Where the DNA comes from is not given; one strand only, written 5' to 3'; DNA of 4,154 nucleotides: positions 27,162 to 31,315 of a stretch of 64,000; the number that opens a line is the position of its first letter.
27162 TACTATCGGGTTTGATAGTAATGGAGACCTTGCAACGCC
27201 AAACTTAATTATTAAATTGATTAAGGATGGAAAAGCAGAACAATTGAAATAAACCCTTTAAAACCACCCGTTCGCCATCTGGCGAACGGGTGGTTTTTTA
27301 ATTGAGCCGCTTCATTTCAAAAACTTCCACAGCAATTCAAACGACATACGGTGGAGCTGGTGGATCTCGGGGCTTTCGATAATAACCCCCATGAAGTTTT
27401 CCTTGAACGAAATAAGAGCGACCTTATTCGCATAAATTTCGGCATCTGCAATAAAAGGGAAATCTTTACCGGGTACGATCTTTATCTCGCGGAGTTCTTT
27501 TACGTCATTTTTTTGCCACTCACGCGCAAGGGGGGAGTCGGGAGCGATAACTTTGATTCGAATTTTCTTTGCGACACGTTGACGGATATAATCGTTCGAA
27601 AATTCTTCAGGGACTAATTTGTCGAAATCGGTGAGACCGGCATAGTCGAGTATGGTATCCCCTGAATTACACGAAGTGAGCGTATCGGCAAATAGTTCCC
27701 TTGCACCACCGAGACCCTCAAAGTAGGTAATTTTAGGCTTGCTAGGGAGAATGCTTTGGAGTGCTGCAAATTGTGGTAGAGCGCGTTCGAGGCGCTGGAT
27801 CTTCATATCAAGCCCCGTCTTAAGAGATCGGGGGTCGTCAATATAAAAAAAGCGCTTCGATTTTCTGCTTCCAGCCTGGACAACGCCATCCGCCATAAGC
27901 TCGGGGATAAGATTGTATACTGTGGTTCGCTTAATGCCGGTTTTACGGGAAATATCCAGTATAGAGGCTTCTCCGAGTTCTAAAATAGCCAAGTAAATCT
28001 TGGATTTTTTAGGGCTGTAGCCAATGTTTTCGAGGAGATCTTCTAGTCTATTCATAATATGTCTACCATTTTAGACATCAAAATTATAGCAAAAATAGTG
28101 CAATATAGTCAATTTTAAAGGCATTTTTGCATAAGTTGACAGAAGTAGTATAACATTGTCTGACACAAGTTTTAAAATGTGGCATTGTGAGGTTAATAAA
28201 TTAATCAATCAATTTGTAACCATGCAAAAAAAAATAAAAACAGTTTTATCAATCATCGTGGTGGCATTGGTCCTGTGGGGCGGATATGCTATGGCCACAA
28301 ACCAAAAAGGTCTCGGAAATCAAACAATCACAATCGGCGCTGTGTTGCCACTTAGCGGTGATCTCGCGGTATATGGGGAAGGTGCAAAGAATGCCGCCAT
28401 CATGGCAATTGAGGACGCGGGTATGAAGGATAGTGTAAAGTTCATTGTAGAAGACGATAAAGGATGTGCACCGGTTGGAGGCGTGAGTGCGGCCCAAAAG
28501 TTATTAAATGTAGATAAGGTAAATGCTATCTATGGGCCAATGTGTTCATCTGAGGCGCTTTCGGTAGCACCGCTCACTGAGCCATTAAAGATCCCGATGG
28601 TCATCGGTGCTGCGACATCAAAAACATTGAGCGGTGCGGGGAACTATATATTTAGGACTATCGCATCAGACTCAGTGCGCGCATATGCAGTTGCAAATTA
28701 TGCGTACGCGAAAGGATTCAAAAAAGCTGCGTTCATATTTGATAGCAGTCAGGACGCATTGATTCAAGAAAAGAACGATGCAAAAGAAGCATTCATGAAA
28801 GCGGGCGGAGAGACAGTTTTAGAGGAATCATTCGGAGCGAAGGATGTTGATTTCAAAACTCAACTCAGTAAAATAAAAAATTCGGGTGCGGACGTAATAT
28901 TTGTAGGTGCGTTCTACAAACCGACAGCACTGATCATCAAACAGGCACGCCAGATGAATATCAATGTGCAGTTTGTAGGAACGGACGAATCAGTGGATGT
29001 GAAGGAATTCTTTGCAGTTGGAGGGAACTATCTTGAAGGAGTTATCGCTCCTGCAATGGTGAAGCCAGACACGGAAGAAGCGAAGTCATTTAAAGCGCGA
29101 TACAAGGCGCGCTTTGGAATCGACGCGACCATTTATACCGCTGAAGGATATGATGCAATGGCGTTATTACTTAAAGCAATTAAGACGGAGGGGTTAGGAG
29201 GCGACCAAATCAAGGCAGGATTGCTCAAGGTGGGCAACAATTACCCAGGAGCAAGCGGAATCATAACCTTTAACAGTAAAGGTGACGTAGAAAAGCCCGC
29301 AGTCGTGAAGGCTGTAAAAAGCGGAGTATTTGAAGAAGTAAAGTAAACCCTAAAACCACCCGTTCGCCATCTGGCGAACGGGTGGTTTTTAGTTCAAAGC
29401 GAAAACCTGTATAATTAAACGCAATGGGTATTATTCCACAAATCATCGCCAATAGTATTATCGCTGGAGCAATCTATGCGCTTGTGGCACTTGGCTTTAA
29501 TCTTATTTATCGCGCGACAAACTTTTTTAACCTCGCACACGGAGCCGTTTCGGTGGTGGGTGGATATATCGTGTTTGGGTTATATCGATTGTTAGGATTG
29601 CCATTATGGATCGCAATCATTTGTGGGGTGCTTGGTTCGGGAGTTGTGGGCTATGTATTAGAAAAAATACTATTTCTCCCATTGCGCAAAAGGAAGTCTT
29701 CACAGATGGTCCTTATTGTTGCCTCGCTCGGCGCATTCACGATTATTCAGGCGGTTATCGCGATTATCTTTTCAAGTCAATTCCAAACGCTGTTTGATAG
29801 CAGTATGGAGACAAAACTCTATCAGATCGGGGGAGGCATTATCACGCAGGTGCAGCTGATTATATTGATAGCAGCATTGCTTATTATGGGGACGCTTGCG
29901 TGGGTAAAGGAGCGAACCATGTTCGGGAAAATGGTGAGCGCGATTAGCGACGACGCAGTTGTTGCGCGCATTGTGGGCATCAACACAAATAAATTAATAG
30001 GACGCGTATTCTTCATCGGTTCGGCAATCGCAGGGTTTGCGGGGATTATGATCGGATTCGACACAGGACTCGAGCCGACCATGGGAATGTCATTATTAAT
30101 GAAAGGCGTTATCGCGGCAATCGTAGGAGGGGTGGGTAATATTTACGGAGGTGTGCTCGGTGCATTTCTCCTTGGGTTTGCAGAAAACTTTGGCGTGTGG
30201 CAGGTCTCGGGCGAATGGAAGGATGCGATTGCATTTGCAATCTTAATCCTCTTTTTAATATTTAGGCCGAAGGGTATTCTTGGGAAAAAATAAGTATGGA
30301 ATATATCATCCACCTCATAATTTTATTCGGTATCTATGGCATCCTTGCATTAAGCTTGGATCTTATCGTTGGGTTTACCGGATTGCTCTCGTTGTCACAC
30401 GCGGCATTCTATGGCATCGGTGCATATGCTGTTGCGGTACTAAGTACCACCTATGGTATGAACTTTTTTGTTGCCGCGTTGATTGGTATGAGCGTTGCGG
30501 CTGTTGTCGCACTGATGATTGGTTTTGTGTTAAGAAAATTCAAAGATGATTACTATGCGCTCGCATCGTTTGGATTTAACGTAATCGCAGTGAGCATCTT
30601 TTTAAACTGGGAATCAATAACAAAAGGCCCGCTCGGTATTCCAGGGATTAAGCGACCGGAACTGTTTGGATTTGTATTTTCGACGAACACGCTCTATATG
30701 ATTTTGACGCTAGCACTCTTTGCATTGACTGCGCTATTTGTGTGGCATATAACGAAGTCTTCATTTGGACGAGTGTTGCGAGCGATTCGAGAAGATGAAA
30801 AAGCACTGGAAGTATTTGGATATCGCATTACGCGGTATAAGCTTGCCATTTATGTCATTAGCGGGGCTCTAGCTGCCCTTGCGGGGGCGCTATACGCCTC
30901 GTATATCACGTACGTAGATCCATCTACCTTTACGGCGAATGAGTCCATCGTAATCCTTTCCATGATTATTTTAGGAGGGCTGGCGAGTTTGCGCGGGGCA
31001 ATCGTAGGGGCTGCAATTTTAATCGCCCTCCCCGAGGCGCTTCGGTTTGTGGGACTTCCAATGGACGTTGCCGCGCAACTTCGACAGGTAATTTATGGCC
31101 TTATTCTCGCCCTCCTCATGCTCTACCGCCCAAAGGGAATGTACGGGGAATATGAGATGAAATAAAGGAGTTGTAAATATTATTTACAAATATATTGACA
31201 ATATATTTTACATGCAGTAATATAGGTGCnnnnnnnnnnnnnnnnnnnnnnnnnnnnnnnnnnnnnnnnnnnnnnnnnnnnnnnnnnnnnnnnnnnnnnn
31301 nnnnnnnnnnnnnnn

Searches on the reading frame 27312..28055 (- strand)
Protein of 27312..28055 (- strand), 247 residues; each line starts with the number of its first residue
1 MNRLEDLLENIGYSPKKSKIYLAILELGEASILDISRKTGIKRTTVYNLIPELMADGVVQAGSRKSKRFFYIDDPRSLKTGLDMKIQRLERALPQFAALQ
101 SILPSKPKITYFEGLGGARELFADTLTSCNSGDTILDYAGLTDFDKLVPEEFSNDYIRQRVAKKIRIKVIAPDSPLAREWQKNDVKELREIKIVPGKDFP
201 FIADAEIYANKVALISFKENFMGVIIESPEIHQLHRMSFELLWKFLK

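Call 56: search_protein_families(library=pfam, proteins=[window:27312-28055:-], max_evalue=0.00001)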
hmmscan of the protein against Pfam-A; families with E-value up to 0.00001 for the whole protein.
window:27312-28055:- (247 aa): 1 family
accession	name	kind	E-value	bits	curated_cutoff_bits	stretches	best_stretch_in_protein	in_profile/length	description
PF01978.25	TrmB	-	5.2e-10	39.5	25.6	1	8-73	1-66/68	Sugar-specific transcriptional regulator TrmB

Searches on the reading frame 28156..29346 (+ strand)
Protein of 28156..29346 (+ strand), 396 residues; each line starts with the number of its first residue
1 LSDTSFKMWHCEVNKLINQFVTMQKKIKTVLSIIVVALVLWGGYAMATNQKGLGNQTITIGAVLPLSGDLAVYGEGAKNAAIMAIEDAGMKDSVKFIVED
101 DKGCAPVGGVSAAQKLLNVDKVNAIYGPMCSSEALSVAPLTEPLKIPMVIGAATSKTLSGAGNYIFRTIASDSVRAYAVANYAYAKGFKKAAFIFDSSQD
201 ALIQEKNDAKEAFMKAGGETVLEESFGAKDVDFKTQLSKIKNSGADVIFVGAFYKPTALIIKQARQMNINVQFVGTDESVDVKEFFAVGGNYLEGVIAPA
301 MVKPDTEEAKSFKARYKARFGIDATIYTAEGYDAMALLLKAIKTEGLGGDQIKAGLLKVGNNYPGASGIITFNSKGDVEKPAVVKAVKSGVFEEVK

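Call 56: search_protein_families(library=pfam, proteins=[window:28156-29346:+], max_evalue=0.00001)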
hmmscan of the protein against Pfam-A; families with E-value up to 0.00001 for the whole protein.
window:28156-29346:+ (396 aa): 3 families
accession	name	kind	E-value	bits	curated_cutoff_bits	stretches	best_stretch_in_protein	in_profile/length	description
PF13458.12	Peripla_BP_6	-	2.6e-48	165.9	31.7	1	57-381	1-332/343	Periplasmic binding protein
PF01094.35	ANF_receptor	-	7.6e-24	84.8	25.4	1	79-382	4-344/353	Receptor family ligand binding region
PF13433.12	Peripla_BP_5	-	8.6e-09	35.4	27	1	58-373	1-321/363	Periplasmic binding protein domain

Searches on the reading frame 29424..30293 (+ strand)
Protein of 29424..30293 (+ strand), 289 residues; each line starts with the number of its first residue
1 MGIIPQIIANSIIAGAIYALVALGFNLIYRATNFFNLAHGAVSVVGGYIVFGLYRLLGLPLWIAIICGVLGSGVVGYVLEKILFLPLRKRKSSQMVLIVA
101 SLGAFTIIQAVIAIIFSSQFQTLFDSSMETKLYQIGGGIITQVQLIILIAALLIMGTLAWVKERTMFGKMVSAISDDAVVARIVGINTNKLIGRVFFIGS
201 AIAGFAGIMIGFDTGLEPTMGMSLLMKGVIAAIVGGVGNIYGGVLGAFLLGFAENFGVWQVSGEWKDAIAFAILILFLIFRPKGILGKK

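Call 56: search_protein_families(library=pfam, proteins=[window:29424-30293:+], max_evalue=0.00001)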
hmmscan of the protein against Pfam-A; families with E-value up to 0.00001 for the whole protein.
window:29424-30293:+ (289 aa): 1 family
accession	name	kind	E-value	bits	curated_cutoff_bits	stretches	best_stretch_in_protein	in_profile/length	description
PF02653.21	BPD_transp_2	-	7.6e-40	137.2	26.8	1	8-278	2-269/269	Branched-chain amino acid transport system / permease component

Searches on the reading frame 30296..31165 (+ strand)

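Call 56: search_protein_families(library=pfam, proteins=[window:30296-31165:+], max_evalue=0.00001)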
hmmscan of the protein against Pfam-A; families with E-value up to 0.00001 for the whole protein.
window:30296-31165:+ (289 aa): 1 family
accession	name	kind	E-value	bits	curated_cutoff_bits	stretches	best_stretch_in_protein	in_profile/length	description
PF02653.21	BPD_transp_2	-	6.3e-52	176.8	26.8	1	4-273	2-267/269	Branched-chain amino acid transport system / permease component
